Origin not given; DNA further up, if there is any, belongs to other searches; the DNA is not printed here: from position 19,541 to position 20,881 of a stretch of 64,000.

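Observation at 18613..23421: Compact type II PKS/FAS-like cassette, including a Cys-less ketosynthase partner, possibly for a specialised lipid or polyene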

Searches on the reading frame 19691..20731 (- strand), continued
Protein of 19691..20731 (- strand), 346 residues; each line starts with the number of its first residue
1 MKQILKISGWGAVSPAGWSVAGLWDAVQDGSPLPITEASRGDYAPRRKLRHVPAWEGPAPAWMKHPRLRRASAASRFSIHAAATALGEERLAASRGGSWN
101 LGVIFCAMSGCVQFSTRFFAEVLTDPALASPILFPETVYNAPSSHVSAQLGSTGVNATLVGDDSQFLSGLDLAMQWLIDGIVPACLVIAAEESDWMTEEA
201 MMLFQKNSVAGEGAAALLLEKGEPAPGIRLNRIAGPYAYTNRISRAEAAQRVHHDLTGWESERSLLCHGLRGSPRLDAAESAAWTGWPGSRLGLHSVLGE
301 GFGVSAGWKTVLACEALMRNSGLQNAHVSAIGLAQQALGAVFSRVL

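Call 17: find_related_loci(query=A1, collection=genome_contigs, flank=10000)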
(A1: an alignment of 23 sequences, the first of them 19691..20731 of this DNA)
Query A1 (346 aa) in genome_contigs; peptide patterns used: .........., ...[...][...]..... (x = any residue, [..] = any of these).
599 stretches matched a pattern (row limit reached: there are more); 571 encode a relative of the query (tblastn E <= 1e-3); the best 80 are kept; 80 distinct loci.
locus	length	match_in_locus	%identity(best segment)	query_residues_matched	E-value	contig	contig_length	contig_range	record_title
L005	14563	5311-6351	52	5-346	7e-108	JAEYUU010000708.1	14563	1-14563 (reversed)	MAG: Verrucomicrobia bacterium isolate OH_CBlB_180 k127_3648538, whole genome shotgun sequence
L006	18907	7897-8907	52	7-343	4e-104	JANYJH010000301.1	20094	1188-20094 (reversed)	MAG: Phragmitibacter sp. isolate GL140_3_metabinner_74 GL140_3_k141_1802678, whole genome shotgun sequence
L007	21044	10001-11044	52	5-342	8e-100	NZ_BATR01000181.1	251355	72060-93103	Verrucomicrobium sp. BvORR106, whole genome shotgun sequence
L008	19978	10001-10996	46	8-345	3e-87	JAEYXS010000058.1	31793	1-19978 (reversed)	MAG: Verrucomicrobia bacterium isolate OH_CBlB_325 k127_3373330, whole genome shotgun sequence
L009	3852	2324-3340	45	1-345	2e-87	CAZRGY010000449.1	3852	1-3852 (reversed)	MAG TPA_asm: uncultured Verrucomicrobiota bacterium isolate SRP319275_co1_7 genome assembly, contig: NODE_36832_length_3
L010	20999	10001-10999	48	6-342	6e-86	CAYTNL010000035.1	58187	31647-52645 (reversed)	MAG TPA_asm: uncultured Verrucomicrobiales bacterium isolate binchicken_co350_161 genome assembly, contig: NODE_816_leng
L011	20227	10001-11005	44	5-342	5e-85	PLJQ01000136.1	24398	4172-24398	MAG: Limisphaerales bacterium isolate palsa_1396 73.20110800_P1M.49_contig_1577, whole genome shotgun sequence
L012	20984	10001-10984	46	8-340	2e-84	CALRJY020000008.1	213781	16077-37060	MAG: Chitinophaga pinensis isolate JJ-GEL11-19-2-m1-bin235 genome assembly, contig: JJ-R1525-126-C21, whole genome shotg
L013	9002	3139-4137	44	7-343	2e-84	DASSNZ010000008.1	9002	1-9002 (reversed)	MAG TPA_asm: Verrucomicrobiia bacterium isolate SMAG_U1239 k141_883527, whole genome shotgun sequence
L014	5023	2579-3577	45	7-342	3e-83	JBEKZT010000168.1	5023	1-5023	MAG: Verrucomicrobiota bacterium isolate SPRUCE 76 SPRUCE_76_168, whole genome shotgun sequence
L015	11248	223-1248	44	5-346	6e-83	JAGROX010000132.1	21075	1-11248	MAG: Verrucomicrobiia bacterium isolate HKST-UBA29 2009_20492, whole genome shotgun sequence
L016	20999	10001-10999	45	7-344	2e-81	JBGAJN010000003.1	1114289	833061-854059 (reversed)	MAG: Limisphaerales bacterium isolate MAG_AAO_H125.48 AAOH125-48_opera_contig_9, whole genome shotgun sequence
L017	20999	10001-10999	47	5-342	1e-81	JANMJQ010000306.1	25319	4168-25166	MAG: Akkermansiaceae bacterium isolate OTE_64_metabat_355 OTE_64_k141_4490284, whole genome shotgun sequence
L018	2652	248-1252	44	7-344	3e-83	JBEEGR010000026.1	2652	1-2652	MAG: Verrucomicrobiota bacterium isolate BP_781 scaffold_3368864, whole genome shotgun sequence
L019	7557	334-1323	44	7-342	6e-81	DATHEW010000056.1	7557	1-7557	MAG TPA_asm: Candidatus Acidoferrum sp. isolate SMAG_U12431 k141_398097, whole genome shotgun sequence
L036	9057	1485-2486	44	7-344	8e-79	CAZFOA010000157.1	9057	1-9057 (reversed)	MAG TPA_asm: uncultured Verrucomicrobiota bacterium isolate binchicken_co54_484 genome assembly, contig: NODE_13982_leng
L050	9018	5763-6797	41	1-342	9e-76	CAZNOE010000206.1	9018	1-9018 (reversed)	MAG TPA_asm: uncultured Bifidobacteriaceae bacterium isolate SRP119689_co1_68 genome assembly, contig: NODE_12133_length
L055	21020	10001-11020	41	1-345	8e-76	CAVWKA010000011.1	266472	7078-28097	MAG: uncultured Verrucomicrobiae bacterium isolate MFD05512.bin.2.55 genome assembly, contig: contig_2287, whole genome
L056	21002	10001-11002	43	7-344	4e-75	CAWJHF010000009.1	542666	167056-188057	MAG: uncultured Verrucomicrobiae bacterium isolate MFD01231.bin.1.64 genome assembly, contig: contig_20815, whole genome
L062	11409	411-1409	44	1-337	3e-75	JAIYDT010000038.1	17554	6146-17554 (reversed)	MAG: Verrucomicrobiaceae bacterium isolate H1_MAG_00045 pond_H1_MAG_00045_000000000475, whole genome shotgun sequence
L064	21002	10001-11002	43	7-344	6e-75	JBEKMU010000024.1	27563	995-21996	MAG: Verrucomicrobiota bacterium isolate SPRUCE 400 SPRUCE_400_24, whole genome shotgun sequence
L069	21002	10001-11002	43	7-344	3e-74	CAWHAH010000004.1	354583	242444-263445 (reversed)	MAG: uncultured Verrucomicrobiae bacterium isolate MFD01231.bin.2.53 genome assembly, contig: contig_12304, whole genome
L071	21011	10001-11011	44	5-345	3e-74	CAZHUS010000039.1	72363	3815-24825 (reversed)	MAG TPA_asm: uncultured Verrucomicrobiota bacterium isolate binchicken_co16_315 genome assembly, contig: NODE_626_length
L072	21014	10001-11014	44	1-342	6e-74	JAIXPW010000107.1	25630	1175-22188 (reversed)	MAG: Verrucomicrobiaceae bacterium isolate C1_MAG_00076 C1_MAG_00076_000000000237, whole genome shotgun sequence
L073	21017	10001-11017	42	1-344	1e-73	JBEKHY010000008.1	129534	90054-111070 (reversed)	MAG: Verrucomicrobiota bacterium isolate SPRUCE 288 SPRUCE_288_8, whole genome shotgun sequence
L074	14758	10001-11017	42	5-344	2e-73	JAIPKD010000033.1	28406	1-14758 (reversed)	MAG: Verrucomicrobia bacterium isolate Tobar15.5-16.5m-G41 Tobar15-5-16-5m-C981, whole genome shotgun sequence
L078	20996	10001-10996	45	7-342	2e-73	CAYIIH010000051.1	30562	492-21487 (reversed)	MAG TPA_asm: uncultured Verrucomicrobiota bacterium isolate ERP119705_co20_532 genome assembly, contig: NODE_1325_length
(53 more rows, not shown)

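Call 24: search_protein_families(library=pfam, proteins=[L073:2305-3780:+, L073:3833-5173:-, L073:5290-6627:-, L073:6768-7700:+, L073:7716-8588:-, L073:11884-13206:+, L073:13127-14770:+, L073:14822-16687:-, L073:16727-17254:+], max_evalue=0.001)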
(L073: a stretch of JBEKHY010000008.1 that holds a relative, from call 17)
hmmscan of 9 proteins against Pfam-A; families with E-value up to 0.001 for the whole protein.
L073:2305-3780:+ (491 aa): 2 families
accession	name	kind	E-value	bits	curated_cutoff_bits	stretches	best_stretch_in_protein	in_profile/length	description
PF00501.34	AMP-binding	-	3.5e-63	214.2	29.9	1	10-350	2-384/384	AMP-binding enzyme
PF13193.12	AMP-binding_C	-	5.1e-11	43.8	24.5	1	400-476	1-76/76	AMP-binding enzyme C-terminal domain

L073:3833-5173:- (446 aa): 3 families
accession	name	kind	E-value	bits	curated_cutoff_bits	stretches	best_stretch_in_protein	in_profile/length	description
PF00501.34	AMP-binding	-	3.1e-20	72.8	29.9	1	119-304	172-384/384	AMP-binding enzyme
PF13193.12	AMP-binding_C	-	1.4e-11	45.5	24.5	1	351-425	2-76/76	AMP-binding enzyme C-terminal domain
PF23562.2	AMP-binding_C_3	-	0.0003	21.6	20.8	1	341-369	7-36/124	AMP-binding enzyme C-terminal domain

L073:5290-6627:- (445 aa): 4 families
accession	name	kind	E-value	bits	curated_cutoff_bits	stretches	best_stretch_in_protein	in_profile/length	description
PF04820.20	Trp_halogenase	-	2.9e-22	79.6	21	2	130-374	150-386/458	Tryptophan halogenase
PF01494.25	FAD_binding_3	-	4.5e-11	43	22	1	38-169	3-130/349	FAD binding domain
PF13450.12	NAD_binding_8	-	4.2e-06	27.4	21.9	1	41-71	1-31/68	NAD(P)-binding Rossmann-like domain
PF07992.20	Pyr_redox_2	-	0.00053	19.9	26.1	0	39-69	3-33/291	Pyridine nucleotide-disulphide oxidoreductase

L073:6768-7700:+ (310 aa): 2 families
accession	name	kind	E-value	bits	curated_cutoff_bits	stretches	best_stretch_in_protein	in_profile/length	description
PF14903.11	WG_beta_rep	-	1.1e-90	297.6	25.6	7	261-295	1-35/35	WG containing repeat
PF24059.1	DUF7360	-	0.00022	21.4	27.6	0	165-177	15-27/39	Domain of unknown function (DUF7360)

L073:7716-8588:- (290 aa): 2 families
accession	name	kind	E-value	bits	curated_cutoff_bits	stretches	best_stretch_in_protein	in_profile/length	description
PF00535.33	Glycos_transf_2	-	2.6e-23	83.2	23.3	1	47-194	2-158/168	Glycosyl transferase family 2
PF12804.13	NTP_transf_3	-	0.00025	21.7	27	1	58-154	27-122/160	MobA-like NTP transferase domain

L073:11884-13206:+ (440 aa): 2 families
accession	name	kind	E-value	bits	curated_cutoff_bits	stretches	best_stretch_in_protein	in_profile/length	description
PF04055.27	Radical_SAM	-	3.4e-17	63.6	29.5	1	171-328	3-166/166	Radical SAM superfamily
PF02310.24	B12-binding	-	5.6e-08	33.1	32.1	1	25-119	9-115/121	B12 binding domain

L073:13127-14770:+ (547 aa): 6 families
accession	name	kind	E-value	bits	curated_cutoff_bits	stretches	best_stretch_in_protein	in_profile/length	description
PF01593.30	Amino_oxidase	-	3.6e-14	53.3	19.8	1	61-534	1-442/443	Flavin containing amine oxidoreductase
PF01266.30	DAO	-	8.7e-13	49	27.9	2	53-132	1-83/353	FAD dependent oxidoreductase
PF13450.12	NAD_binding_8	-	8.6e-12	45.6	21.9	1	56-123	1-68/68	NAD(P)-binding Rossmann-like domain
PF01946.23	Thi4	-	4.4e-05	23.3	26.2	1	53-89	19-56/235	Thi4 family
PF07992.20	Pyr_redox_2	-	0.00013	22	26.1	0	53-90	2-40/291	Pyridine nucleotide-disulphide oxidoreductase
PF00890.30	FAD_binding_2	-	0.00024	20.9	20.4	0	54-96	2-43/414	FAD binding domain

L073:14822-16687:- (621 aa): 1 family
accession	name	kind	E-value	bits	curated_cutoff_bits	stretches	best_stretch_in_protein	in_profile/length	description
PF01663.27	Phosphodiest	-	1.5e-06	28.5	23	1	181-318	158-302/342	Type I phosphodiesterase / nucleotide pyrophosphatase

L073:16727-17254:+ (175 aa): 0 families

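Call 26: search_protein_families(library=ncbifam, proteins=[L073:2305-3780:+, L073:5290-6627:-, L073:7716-8588:-, L073:11884-13206:+, L073:13127-14770:+, L073:14822-16687:-, L073:16727-17254:+], max_evalue=0.00001)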
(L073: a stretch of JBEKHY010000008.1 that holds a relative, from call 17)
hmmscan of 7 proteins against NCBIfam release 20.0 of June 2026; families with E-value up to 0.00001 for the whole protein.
L073:2305-3780:+ (491 aa): 102 families (the best 25 are shown)
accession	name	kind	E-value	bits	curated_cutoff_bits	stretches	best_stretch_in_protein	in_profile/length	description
NF004837.0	PRK06187.1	subfamily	1.5e-78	264.4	476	2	141-478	166-514/531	long-chain-fatty-acid--CoA ligase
NF004511.1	PRK05852.1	equivalog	3.2e-65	220.7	650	1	7-477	3-495/505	FadD7 family fatty acid--CoA ligase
NF006182.0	PRK08316.1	subfamily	1.8e-64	218.1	663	1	5-477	13-508/523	fatty acyl-CoA synthetase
NF005702.0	PRK07514.1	subfamily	8.6e-60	202.5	558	1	1-478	1-492/506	malonyl-CoA synthase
NF006181.0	PRK08314.1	subfamily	6.6e-59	199.6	705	2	140-478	199-546/563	long-chain-fatty-acid--CoA ligase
NF004822.0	PRK06178.1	equivalog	6.9e-59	199.9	782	2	138-480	206-561/571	acyl-CoA synthetase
NF052269.1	Staph_lig_FadD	equivalog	1.3e-57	195.3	650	1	11-477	8-484/499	long-chain-fatty-acid--CoA ligase FadD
NF005307.0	PRK06839.1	equivalog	8.4e-55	186.3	748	1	11-479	10-486/496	o-succinylbenzoate--CoA ligase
NF009233.0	PRK12583.1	subfamily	8.9e-55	186.1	832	1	131-478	189-542/558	fatty acid CoA ligase family protein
NF005801.1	PRK07656.1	equivalog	4.6e-54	183.9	657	2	146-477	165-494/500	FadD3 family acyl-CoA ligase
NF005676.0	PRK07470.1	equivalog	6.7e-53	180.1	774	2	146-478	177-521/544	acyl-CoA synthetase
NF004808.0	PRK06155.1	equivalog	1.1e-52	179.1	722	1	7-480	25-516/542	ATP-dependent acyl-CoA ligase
NF009922.0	PRK13383.1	equivalog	1.4e-52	179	987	1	4-478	41-514/528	acyl-CoA synthetase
NF002966.0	PRK03640.1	equivalog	1.6e-52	178.7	556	1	8-478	7-472/483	o-succinylbenzoate--CoA ligase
NF004758.0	PRK06087.1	equivalog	3.4e-52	177.6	736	1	146-479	189-528/548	medium-chain fatty-acid--CoA ligase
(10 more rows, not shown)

L073:5290-6627:- (445 aa): 13 families
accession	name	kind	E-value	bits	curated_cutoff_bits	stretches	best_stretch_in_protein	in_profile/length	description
NF049967.1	QhpG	equivalog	3.4e-27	95.4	240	1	40-342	2-279/423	flavin-dependent monooxygenase QhpG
NF033113.0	halo_ClmS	equivalog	1.8e-26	92.8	900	1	38-368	4-339/570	chloramphenicol-biosynthetic FADH2-dependent halogenase CmlS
TIGR02032.1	GG-red-SF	subfamily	2.3e-19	70.2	158.8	1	41-343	5-291/297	geranylgeranyl reductase family protein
NF038174.1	maturase_GoxB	equivalog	2.3e-14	53.2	400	1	38-343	2-304/358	glycine oxidase maturase GoxB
NF038171.1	maturase_LodB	equivalog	3.4e-09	36.3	400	1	39-374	2-345/361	lysine-epsilon-oxidase maturase LodB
NF045655.1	MkRedMenJ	equivalog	5.2e-09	35.5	700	1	38-378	6-335/406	menaquinone reductase MenJ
NF004833.1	PRK06185.1-1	subfamily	5.9e-09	35.2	488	1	38-342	4-308/403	FAD-dependent oxidoreductase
NF006091.0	PRK08243.1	subfamily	4e-08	32.5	351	1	38-114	4-83/393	4-hydroxybenzoate 3-monooxygenase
NF005452.0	PRK07045.1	equivalog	8.2e-08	31.5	397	1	33-212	2-179/388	putative monooxygenase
NF004829.0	PRK06183.1-3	subfamily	2.7e-07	29.7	390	1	37-170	9-144/520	bifunctional 3-(3-hydroxy-phenyl)propionate/3-hydroxycinnamic acid hydroxylase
NF005313.0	PRK06847.1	subfamily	3.6e-07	29.5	372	0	35-167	3-135/375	hypothetical protein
NF004834.1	PRK06185.1-3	subfamily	2.4e-06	26.6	500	1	37-342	8-312/420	FAD-dependent oxidoreductase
NF000343.1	rif_mono_Iri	exception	8.8e-06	25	950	0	39-185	4-149/479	rifampin monooxygenase Iri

L073:7716-8588:- (290 aa): 9 families
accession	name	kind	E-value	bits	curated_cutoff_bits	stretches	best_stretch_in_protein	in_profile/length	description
NF058614.1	PPMAGASynPpgS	equivalog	2.5e-30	105.6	370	1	46-235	3-197/226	polyprenyl-phospho-N-acetylgalactosaminyl synthase PpgS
TIGR04182.1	glyco_TIGR04182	equivalog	2.2e-25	89.7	325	1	46-250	3-208/293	S-layer glycoprotein N-glycosyltransferase AglJ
NF041391.1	DPhHxTase_Halo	equivalog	4e-14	52.1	375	1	56-238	8-187/213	dolichyl-phosphate hexose transferase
NF007986.1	PRK10714.1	equivalog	1.1e-10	41.1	529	1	46-195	9-164/316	undecaprenyl-phosphate 4-deoxy-4-formamido-L-arabinose transferase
TIGR03937.1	PgaC_IcaA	equivalog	7.1e-09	35.1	422.3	1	38-129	40-136/407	poly-beta-1,6-N-acetyl-D-glucosamine synthase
TIGR04283.1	glyco_like_mftF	equivalog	3.4e-08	33.3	182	1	47-187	3-138/221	TIGR04283 family arsenosugar biosynthesis glycosyltransferase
TIGR03965.1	mycofact_glyco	equivalog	3.9e-08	32.6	280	1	35-116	64-155/467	mycofactocin biosynthesis glycosyltransferase MftF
NF010496.0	PRK13915.1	equivalog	6e-07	28.8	262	1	43-101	31-95/307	glucosyl-3-phosphoglycerate synthase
NF041865.1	EpsU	equivalog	7.3e-06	25.2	700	1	41-134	37-138/394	exopolysaccharide biosynthesis GT2 family glycosyltransferase EpsU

L073:11884-13206:+ (440 aa): 18 families
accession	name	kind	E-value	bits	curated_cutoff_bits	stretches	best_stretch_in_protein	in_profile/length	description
TIGR03471.1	HpnJ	equivalog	1.8e-27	96.3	577.6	1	169-406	200-442/472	hopanoid biosynthesis associated radical SAM protein HpnJ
TIGR04072.2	rSAM_ladder_B12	equivalog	8.4e-27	93.9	360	1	78-366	87-385/443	lipid biosynthesis B12-binding/radical SAM protein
TIGR02026.1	BchE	equivalog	1.9e-20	73.2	481.35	1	151-398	175-429/497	magnesium-protoporphyrin IX monomethyl ester anaerobic oxidative cyclase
TIGR04479.1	bcpD_PhpK_rSAM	subfamily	8.7e-19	67.3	600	1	166-343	241-426/504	PhpK family radical SAM P-methyltransferase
NF038361.1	rSAM_Sden_1168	equivalog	1.3e-17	63.6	575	1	167-361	283-481/560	Sden_1168 family B12-binding radical SAM P-methyltransferase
TIGR04013.1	B12_SAM_MJ_1487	hypoth_equivalog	1.8e-17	63.3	251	1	65-209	44-194/382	TIGR04013 family B12-binding domain/radical SAM domain-containing protein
NF050148.1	rSAM_ApyD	equivalog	2.4e-17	62.6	750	1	143-354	177-394/645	RiPP biosynthesis radical SAM protein ApyD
TIGR04367.1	HpnR_B12_rSAM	equivalog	6.8e-13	48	650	1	169-350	189-370/490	hopanoid C-3 methylase HpnR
TIGR04014.1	B12_SAM_MJ_0865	equivalog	1.2e-12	47.4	360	0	266-353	272-358/434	methyl-coenzyme M reductase glutamine C-methyltransferase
NF033070.1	rSAM_AprD4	equivalog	5e-12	45.4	500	1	144-359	169-396/456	AprD4 family radical SAM diol-dehydratase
NF033712.0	B12_rSAM_KedN5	subfamily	9.6e-11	40.6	700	1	167-341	196-380/624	KedN5 family methylcobalamin-dependent radical SAM C-methyltransferase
TIGR04295.1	B12_rSAM_oligo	hypoth_equivalog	2.1e-10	39.9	400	1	169-353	203-384/422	TIGR04295 family B12-binding domain-containing radical SAM protein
TIGR00089.1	TIGR00089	subfamily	4.1e-09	35.7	251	1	265-352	251-339/429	MiaB/RimO family radical SAM methylthiotransferase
NF045585.1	rSAM_slr0320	equivalog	5.6e-08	31.7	775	1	169-327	238-405/511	photosystem II high light acclimation radical SAM protein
TIGR04428.1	B12_rSAM_trp_MT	equivalog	1e-07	30.8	500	1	170-340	220-407/558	tryptophan 2-C-methyltransferase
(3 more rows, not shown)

L073:13127-14770:+ (547 aa): 11 families
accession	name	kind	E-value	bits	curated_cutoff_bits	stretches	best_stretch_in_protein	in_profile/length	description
TIGR02730.1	carot_isom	equivalog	3.6e-41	141.5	586.9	1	54-537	3-491/493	carotenoid isomerase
TIGR02734.1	crtI_fam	subfamily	6.2e-29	101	238.1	1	54-539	1-493/504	phytoene desaturase family protein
TIGR02733.1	desat_CrtD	equivalog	2.8e-22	79.1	549.7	2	52-125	2-75/492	C-3',4' desaturase CrtD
NF045637.1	carotdesatCrtDProt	equivalog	4e-18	65.2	580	1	266-328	216-278/485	1-hydroxycarotenoid 3,4-desaturase CrtD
NF058655.1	CrtID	equivalog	1.4e-13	50.5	640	1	54-179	1-125/478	bifunctional phytoene desaturase/3,4-desaturase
NF005560.0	PRK07233.1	equivalog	5.7e-12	45.2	252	1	53-97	2-46/435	hypothetical protein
NF045689.1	BCarotKetCrtO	equivalog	1e-11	44.2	1000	0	251-349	222-321/563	beta-carotene ketolase CrtO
TIGR03467.1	HpnE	equivalog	6e-09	35.7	283.05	1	54-110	1-59/430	hydroxysqualene dehydroxylase HpnE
NF042421.1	hydcarot_desat_CrtD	equivalog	7.8e-09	34.5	500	0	53-336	3-287/487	1-hydroxycarotenoid 3,4-desaturase CrtD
NF009410.0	PRK12771.1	subfamily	2.9e-06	26.1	516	1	41-89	129-176/566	NAD(P)-binding protein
NF006130.0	PRK08274.1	equivalog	7.3e-06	25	369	0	260-335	120-199/467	FAD-dependent tricarballylate dehydrogenase TcuA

L073:14822-16687:- (621 aa): 0 families

L073:16727-17254:+ (175 aa): 0 families

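Call 34: search_protein_representatives(alignment_id=A1)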
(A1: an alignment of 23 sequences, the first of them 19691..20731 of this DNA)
Query: 23 sequences, 344 profile positions. Proteins with E-value up to 0.001 (for the whole library): 3898; up to 1e-10: 1320; up to 1e-30: 404. The best 150 are listed.
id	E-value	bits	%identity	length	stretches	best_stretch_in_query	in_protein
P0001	4.9e-149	512.5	-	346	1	1-343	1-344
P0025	5.0e-141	486.1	-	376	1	5-342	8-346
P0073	7.9e-139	478.9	-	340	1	1-343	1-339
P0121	1.3e-136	471.6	-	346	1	3-341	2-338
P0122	2.8e-132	457.4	-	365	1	3-342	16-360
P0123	1.5e-130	451.7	-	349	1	4-343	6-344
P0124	4.3e-127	440.3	-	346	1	4-342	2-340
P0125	7.6e-126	436.2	-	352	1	3-342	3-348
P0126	2.2e-122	424.8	-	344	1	4-343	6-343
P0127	3.1e-122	424.3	-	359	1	5-338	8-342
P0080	4.8e-122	423.7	-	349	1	2-343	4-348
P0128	1.1e-116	406.1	-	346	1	2-342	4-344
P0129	1.6e-116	405.5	-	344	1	3-342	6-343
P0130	2.0e-116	405.3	-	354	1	4-343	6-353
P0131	7.4e-116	403.4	-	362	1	3-343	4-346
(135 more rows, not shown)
